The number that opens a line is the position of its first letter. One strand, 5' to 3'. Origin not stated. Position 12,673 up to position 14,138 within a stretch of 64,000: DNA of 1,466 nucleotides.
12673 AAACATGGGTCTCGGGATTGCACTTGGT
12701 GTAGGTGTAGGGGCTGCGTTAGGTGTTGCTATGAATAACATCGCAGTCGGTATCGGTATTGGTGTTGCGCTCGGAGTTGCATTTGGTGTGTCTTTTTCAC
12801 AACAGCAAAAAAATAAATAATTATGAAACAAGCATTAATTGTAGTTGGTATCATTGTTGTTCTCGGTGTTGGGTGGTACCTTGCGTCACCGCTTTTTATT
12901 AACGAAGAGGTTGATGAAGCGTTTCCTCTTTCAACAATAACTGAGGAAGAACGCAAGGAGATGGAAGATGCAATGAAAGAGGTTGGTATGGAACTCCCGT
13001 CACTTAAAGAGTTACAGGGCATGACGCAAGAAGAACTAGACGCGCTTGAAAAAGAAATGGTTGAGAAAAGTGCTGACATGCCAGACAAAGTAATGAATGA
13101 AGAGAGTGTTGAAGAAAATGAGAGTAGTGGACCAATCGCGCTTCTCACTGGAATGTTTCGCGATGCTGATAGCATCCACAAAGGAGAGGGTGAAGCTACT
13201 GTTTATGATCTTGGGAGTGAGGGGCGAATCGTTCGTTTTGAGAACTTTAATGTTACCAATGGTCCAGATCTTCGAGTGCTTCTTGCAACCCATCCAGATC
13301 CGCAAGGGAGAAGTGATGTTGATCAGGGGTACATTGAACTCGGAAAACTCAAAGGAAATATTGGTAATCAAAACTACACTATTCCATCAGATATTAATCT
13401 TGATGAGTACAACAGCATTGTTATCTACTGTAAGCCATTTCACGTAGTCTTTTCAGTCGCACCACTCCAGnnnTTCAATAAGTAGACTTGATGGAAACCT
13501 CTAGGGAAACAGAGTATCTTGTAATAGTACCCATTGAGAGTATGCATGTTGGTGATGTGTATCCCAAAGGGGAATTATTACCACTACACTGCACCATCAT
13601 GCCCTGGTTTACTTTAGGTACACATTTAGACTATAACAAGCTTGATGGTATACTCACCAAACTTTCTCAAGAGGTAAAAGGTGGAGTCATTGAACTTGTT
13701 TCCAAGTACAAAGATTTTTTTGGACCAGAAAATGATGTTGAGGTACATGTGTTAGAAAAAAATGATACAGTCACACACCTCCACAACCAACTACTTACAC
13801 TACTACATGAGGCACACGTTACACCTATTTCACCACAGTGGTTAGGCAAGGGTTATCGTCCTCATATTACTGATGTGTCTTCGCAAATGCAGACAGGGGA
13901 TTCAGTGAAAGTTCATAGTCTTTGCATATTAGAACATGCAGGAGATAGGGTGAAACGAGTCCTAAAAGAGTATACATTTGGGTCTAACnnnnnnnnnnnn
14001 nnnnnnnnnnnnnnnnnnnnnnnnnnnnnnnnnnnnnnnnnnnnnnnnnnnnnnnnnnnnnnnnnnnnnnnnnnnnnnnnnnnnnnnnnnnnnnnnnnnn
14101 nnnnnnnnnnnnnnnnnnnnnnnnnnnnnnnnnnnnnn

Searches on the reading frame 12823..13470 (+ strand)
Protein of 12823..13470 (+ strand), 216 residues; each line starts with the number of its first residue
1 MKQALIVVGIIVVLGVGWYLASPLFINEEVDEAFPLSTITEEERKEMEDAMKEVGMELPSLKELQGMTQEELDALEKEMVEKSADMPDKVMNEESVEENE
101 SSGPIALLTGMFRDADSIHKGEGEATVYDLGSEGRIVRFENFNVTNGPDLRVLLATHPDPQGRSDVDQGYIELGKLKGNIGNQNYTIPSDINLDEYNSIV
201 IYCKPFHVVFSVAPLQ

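Call 11: search_protein_families(library=pfam, proteins=[window:12823-13470:+], max_evalue=0.01)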
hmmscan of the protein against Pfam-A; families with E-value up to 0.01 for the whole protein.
window:12823-13470:+ (216 aa): 1 family
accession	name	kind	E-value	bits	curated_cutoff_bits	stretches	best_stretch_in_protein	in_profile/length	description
PF10517.14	DM13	-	1.1e-20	74.6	25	1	119-215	7-105/105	Electron transfer DM13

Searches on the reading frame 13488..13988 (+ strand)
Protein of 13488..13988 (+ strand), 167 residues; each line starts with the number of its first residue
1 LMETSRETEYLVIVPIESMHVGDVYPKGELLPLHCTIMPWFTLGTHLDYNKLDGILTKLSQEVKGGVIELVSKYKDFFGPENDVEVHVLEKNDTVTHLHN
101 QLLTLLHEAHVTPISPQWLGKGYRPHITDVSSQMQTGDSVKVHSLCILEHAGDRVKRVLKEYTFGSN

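Call 11: search_protein_families(library=pfam, proteins=[window:13488-13988:+], max_evalue=0.01)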
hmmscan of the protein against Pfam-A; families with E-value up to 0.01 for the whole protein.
window:13488-13988:+ (167 aa): 1 family
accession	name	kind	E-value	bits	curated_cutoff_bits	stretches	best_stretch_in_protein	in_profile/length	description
PF13563.12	2_5_RNA_ligase2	-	0.0023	18.4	27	1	29-128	22-112/152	2'-5' RNA ligase superfamily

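Call 61: find_homologous_proteins(query=window:13488-13988:+, max_evalue=0.001)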
Query window:13488-13988:+ (167 aa): 1 proteins with E <= 0.001 among 12 candidates.
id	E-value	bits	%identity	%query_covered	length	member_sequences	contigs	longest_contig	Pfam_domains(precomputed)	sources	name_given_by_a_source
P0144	4.3e-108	377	100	99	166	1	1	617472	-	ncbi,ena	-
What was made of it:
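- Tried and rejected: The protein upstream of copy A has no homolog but itself (call 61).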
